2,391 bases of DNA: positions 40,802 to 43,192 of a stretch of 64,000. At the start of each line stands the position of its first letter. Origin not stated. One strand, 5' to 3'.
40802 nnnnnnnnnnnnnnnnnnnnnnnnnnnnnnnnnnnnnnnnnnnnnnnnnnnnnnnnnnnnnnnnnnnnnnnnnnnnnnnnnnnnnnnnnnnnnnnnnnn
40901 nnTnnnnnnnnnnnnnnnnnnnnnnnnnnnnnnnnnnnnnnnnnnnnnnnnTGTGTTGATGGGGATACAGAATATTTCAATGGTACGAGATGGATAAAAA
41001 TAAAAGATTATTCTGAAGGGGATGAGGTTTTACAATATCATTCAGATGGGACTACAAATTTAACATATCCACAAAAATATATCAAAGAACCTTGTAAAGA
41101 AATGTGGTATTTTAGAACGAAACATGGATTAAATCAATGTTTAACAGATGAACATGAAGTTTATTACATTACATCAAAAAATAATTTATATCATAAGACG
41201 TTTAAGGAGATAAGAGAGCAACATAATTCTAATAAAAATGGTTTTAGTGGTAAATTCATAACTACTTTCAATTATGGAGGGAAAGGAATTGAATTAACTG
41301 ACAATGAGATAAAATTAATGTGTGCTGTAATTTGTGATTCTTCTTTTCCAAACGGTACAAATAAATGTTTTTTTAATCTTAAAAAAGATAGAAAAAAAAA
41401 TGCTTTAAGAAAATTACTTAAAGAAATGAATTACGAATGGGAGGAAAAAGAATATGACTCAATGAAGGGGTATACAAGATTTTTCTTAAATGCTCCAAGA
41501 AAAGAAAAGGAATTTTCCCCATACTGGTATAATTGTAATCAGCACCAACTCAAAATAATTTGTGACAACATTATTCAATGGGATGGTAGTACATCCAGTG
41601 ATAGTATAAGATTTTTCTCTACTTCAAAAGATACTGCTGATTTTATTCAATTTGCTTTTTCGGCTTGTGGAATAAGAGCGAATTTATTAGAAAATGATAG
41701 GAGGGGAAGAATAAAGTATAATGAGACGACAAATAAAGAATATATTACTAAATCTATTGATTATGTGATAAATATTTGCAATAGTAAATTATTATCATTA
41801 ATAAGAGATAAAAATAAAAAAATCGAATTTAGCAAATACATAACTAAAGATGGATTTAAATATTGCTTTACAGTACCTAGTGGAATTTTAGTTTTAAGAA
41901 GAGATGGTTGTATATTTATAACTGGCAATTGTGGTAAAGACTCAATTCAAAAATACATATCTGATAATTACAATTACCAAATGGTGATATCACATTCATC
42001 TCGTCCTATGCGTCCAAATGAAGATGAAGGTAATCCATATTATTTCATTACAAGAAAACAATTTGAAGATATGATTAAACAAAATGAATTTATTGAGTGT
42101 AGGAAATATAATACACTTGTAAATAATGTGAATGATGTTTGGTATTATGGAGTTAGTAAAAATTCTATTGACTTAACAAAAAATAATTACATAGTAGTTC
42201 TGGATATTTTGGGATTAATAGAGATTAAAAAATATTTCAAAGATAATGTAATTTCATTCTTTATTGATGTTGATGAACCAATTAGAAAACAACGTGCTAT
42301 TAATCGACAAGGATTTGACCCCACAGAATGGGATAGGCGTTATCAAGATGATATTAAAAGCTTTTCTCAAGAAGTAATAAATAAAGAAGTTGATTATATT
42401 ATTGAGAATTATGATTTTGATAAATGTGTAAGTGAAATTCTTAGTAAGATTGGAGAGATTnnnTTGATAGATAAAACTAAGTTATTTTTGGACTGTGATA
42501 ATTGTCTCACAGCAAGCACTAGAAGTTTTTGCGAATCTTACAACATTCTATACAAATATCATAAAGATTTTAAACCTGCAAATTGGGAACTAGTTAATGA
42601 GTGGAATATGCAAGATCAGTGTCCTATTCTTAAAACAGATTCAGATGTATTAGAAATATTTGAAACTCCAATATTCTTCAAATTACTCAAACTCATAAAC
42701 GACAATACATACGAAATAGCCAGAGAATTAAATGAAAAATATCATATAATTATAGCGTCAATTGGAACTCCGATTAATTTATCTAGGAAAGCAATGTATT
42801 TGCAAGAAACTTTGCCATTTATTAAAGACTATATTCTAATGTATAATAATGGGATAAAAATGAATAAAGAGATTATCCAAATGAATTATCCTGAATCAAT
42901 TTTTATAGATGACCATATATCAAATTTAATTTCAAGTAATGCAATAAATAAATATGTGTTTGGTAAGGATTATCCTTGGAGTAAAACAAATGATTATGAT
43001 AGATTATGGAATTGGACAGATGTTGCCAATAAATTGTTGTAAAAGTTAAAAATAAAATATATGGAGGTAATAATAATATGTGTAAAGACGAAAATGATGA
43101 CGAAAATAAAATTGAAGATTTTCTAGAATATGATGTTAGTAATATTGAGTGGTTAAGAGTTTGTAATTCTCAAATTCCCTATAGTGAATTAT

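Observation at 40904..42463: Intein inserted exactly in the Walker A loop of a guanylate-kinase-like gene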

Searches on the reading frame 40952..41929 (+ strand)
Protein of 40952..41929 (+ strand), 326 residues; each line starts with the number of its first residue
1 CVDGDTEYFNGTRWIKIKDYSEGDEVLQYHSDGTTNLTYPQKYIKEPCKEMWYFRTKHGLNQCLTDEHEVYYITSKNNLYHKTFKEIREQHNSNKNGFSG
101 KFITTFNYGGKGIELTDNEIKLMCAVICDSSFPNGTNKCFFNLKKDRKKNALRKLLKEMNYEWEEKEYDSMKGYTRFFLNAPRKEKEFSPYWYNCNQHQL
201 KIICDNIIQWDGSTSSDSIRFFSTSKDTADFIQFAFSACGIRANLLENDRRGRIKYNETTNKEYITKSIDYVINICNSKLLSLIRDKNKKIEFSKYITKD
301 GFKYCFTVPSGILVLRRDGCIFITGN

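Call 4: search_protein_families(library=pfam, proteins=[window:40952-41929:+], max_evalue=1)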
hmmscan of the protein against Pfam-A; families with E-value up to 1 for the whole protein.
window:40952-41929:+ (326 aa): 1 family
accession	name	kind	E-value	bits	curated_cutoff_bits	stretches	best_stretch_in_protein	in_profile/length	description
PF14528.11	LAGLIDADG_3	-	0.0046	17.6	22.5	1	211-263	14-72/82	LAGLIDADG-like domain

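Call 6: search_protein_families(library=ncbifam, proteins=[window:40952-41929:+], max_evalue=1)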
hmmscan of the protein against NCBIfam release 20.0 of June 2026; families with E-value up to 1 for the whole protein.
window:40952-41929:+ (326 aa): 0 families

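Call 7: search_protein_families(library=phrogs, proteins=[window:40952-41929:+], max_evalue=0.1)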
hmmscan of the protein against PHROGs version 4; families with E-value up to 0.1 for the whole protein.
window:40952-41929:+ (326 aa): 3 families
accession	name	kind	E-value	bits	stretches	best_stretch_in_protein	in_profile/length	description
phrog_32482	-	other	4.8e-46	158.6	1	1-326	76-405/589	PhoH-like phosphate starvation-inducible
phrog_19299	-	head and packaging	0.00061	19.3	1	3-99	34-126/702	terminase large subunit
phrog_29018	-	unknown function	0.043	13.3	1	60-128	423-489/694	-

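Call 30: search_solved_structures(query=window:40952-41929:+, max_evalue=1, show_alignments=2)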
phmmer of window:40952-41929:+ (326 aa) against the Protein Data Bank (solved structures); distinct sequences matched with E-value up to 1: 1.
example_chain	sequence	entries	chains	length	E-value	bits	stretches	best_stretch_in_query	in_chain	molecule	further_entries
3n5l_A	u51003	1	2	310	0.32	13.2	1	71-167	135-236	Binding protein component of ABC phosphonate transporter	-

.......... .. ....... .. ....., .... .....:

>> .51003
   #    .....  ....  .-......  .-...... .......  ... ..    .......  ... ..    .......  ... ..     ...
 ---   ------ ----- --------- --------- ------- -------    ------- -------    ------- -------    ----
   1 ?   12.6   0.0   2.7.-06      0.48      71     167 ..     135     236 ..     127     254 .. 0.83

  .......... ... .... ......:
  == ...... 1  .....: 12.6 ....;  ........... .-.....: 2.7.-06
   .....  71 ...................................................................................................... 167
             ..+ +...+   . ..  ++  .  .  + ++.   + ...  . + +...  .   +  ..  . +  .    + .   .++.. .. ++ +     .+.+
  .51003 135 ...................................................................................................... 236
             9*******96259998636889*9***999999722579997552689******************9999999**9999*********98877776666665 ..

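Call 42: predict_structure(alignment_id=A1)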
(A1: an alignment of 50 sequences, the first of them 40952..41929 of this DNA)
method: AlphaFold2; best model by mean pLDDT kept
length: 326 residues; sequences in the alignment: 50
mean_pLDDT: 96.5   pTM: 0.92
mean pLDDT of the five models: 96.5, 96.3, 96.3, 95.7, 95.6
residues with pLDDT >= 90: 311; 70-90: 13; 50-70: 2; < 50: 0
segments of 3 or more residues with pLDDT < 50: none
pLDDT, mean of each block of 10 residues (from residue 1): 98 98 98 98 98 94 98 97 98 95 97 98 98 96 98 98 97 97 98 98 98 92 98 98 97 93 94 96 83 97 98 98 96
secondary structure, 60 per line:
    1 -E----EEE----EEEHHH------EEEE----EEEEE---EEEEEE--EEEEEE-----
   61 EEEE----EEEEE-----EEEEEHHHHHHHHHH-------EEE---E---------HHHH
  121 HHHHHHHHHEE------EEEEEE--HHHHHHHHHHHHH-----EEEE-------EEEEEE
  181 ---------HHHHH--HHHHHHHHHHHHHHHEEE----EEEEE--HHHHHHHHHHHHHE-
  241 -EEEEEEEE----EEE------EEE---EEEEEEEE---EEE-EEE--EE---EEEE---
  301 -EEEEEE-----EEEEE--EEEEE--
elements in order: E7-9 E14-16 E26-29 E34-38 E42-47 E50-55 E61-64 E69-73 E79-83 H84-93 E101-103 H117-129 E138-143 H146-158 E164-167 E175-180 H190-194 H197-211 E212-214 E219-223 H226-238 E242-249 E254-256 E263-265 E269-276 E280-282 E284-286 E294-297 E302-307 E313-317 E320-324

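Call 45: fold_search(model_id=the predicted structure, library=pdb)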
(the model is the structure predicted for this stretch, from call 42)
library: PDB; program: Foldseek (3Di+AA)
matches with E <= 10: 714; with E <= 0.001: 59
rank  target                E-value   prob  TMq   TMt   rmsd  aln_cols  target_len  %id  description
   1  7qsu                  1.3e-14  1.00  0.62  0.56   7.9       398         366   14  Crystal structure of homing endonuclease-associated TliVMA intein (C1A, d333-339) (released 2022-03-30)
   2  7qss                  6.9e-12  1.00  0.64  0.50   6.8       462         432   11  Crystal structure of homing endonuclease-associated TliVMA intein (C1A) (released 2022-03-30)
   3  7qst                  2.7e-11  1.00  0.60  0.55  13.3       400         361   12  Crystal structure of homing endonuclease-associated PhoVMA intein (C1A) (released 2022-03-30)
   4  1vde_A                8.2e-11  1.00  0.57  0.45  10.1       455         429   10  PI-SCEI, A HOMING ENDONUCLEASE WITH PROTEIN SPLICING ACTIVITY (released 1998-04-08)
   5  1vde_B                1.0e-10  1.00  0.53  0.42  10.6       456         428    9  PI-SCEI, A HOMING ENDONUCLEASE WITH PROTEIN SPLICING ACTIVITY (released 1998-04-08)
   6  1dq3                  1.2e-10  1.00  0.65  0.49   7.4       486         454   10  CRYSTAL STRUCTURE OF AN ARCHAEAL INTEIN-ENCODED HOMING ENDONUCLEASE PI-PFUI (released 2000-07-05)
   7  1ef0_A                2.0e-10  1.00  0.54  0.43  10.5       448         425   10  CRYSTAL STRUCTURE OF PI-SCEI MINIPRECURSOR (released 2000-06-07)
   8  1lws_A                3.2e-10  1.00  0.57  0.46  10.1       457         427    9  Crystal structure of the intein homing endonuclease PI-SceI bound to its recognition sequence (released 2002-09-27)
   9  1um2_B                7.8e-10  1.00  0.57  0.46  11.2       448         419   11  Crystal Structure of the Vma1-Derived Endonuclease with the Ligated Extein Segment (released 2004-09-22)
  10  1lwt_A                2.7e-09  1.00  0.56  0.43  11.7       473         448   11  Crystal structure of the intein homing endonuclease PI-SceI bound to its substrate DNA (Ca2+ free) (released 2002-09-27)
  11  1jva_B                2.9e-09  1.00  0.54  0.43  10.7       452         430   10  CRYSTAL STRUCTURE OF THE VMA1-DERIVED ENDONUCLEASE BEARING THE N AND C EXTEIN PROPEPTIDES (released 2002-08-29)
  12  1um2_A                1.7e-08  1.00  0.55  0.45  11.2       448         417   10  Crystal Structure of the Vma1-Derived Endonuclease with the Ligated Extein Segment (released 2004-09-22)
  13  1dfa                  2.0e-08  1.00  0.54  0.45   9.5       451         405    9  CRYSTAL STRUCTURE OF PI-SCEI IN C2 SPACE GROUP (released 1999-12-08)
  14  1jva_A                6.0e-08  1.00  0.52  0.42  10.5       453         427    9  CRYSTAL STRUCTURE OF THE VMA1-DERIVED ENDONUCLEASE BEARING THE N AND C EXTEIN PROPEPTIDES (released 2002-08-29)
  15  2cw7                  6.3e-08  1.00  0.58  0.38   8.5       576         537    7  Crystal structure of intein homing endonuclease II (released 2006-04-18)
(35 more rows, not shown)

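Call 55: search_solved_structures(query=A2, max_evalue=10, show_alignments=3)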
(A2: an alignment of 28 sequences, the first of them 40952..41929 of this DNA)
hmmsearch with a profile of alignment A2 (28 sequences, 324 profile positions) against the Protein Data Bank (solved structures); distinct sequences matched with E-value up to 10: 8.
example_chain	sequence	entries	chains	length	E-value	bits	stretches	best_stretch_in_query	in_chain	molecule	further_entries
6zgq_A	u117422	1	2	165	1.3e-05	27.8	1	15-88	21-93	AceL NrdHF-1-1 Intein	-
8x70_A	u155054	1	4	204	0.074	15.4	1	7-90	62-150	Gamma-interferon-inducible protein 16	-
2oq0_A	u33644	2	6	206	0.076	15.4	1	7-90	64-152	Gamma-interferon-inducible protein Ifi-16 | Gamma-interferon-inducible protein 16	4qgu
5ngm_A1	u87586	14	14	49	0.24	13.7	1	233-272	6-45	50S ribosomal protein L33 | 50S ribosomal protein L33 1 | Large ribosomal subunit protein bL33A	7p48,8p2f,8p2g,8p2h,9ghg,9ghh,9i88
5tcu_LS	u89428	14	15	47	0.26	13.7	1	233-272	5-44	50S ribosomal protein L33 1 | 50S ribosomal protein L33 | Large ribosomal subunit protein bL33B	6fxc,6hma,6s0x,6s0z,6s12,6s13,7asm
9qeg_1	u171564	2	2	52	0.28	13.6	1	233-272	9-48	Large ribosomal subunit protein bL33A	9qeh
7asp_A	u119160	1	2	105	0.41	13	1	233-278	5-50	50S ribosomal protein L33,50S ribosomal protein L30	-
8vva_A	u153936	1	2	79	1.7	11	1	15-77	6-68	DUF1480 domain-containing protein, YebV family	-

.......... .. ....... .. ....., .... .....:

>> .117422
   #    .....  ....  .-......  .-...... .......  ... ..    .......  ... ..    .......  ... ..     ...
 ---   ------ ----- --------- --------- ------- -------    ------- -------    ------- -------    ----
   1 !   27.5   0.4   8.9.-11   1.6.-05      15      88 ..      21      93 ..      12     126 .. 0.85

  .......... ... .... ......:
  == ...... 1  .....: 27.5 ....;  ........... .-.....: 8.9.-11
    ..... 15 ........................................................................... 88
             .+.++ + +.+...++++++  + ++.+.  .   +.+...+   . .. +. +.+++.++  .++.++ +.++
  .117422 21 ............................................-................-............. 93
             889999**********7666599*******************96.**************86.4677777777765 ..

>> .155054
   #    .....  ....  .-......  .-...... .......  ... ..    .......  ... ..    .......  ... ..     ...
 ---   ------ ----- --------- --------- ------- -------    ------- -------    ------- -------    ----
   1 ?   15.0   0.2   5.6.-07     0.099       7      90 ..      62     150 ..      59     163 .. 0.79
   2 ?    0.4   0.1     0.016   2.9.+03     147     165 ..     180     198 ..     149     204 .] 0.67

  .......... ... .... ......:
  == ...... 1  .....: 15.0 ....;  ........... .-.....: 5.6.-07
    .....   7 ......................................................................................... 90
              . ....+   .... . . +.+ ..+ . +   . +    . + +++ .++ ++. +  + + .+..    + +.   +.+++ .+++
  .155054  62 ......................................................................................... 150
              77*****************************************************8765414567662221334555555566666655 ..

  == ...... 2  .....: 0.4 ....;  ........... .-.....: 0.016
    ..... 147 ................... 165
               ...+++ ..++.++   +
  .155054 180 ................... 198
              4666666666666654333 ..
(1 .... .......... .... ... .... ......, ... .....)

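Call 78: search_protein_representatives(protein=window:40952-41929:+)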
Query: 326 residues. Proteins with E-value up to 0.001 (for the whole library): 2240; up to 1e-10: 1070; up to 1e-30: 557. The best 150 are listed.
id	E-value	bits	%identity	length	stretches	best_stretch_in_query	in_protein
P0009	1.0e-111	389.6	56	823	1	1-326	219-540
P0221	1.3e-111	389.2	39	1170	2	1-326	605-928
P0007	6.9e-111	386.9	56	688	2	1-326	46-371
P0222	4.2e-109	381.0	58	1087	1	1-326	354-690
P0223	3.3e-107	374.8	56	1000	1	1-326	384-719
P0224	7.7e-106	370.3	54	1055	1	1-326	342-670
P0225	1.5e-105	369.3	53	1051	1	1-326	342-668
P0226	1.4e-104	366.2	53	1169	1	1-326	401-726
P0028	2.7e-103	361.9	55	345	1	2-325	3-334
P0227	1.6e-102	359.4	55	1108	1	1-326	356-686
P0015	5.3e-102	357.7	54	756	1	1-326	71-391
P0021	7.3e-102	357.2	55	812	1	1-326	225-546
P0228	3.4e-100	351.7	53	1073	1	1-326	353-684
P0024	3.4e-100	351.7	55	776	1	1-326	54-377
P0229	9.1e-100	350.3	52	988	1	1-326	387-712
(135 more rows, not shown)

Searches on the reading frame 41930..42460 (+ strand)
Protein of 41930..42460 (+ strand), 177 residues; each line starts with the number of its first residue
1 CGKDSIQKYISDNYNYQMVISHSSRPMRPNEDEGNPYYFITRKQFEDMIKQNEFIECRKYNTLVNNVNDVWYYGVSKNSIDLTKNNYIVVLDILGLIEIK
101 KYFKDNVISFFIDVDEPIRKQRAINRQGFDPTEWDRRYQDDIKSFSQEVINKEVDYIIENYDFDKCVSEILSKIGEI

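Call 73: find_related_loci(query=window:41930-42460:+, collection=viral_contigs, flank=2500)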
Query window:41930-42460:+ (177 aa) in viral_contigs; peptide patterns used: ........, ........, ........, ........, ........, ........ (x = any residue, [..] = any of these).
10 stretches matched a pattern, but none encodes a relative of the query by tblastn (E <= 1e-3).

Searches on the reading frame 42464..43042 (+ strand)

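Call 34: search_protein_families(library=pfam, proteins=[window:42464-43042:+], max_evalue=0.001)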
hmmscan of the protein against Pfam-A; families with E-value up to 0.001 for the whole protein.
window:42464-43042:+ (192 aa): 0 families

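Call 40: search_protein_families(library=phrogs, proteins=[window:42464-43042:+], max_evalue=0.001)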
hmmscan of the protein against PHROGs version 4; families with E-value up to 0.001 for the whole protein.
window:42464-43042:+ (192 aa): 1 family
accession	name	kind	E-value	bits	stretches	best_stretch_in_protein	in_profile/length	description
phrog_420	-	unknown function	3.6e-12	47.3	1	2-192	11-203/267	unknown function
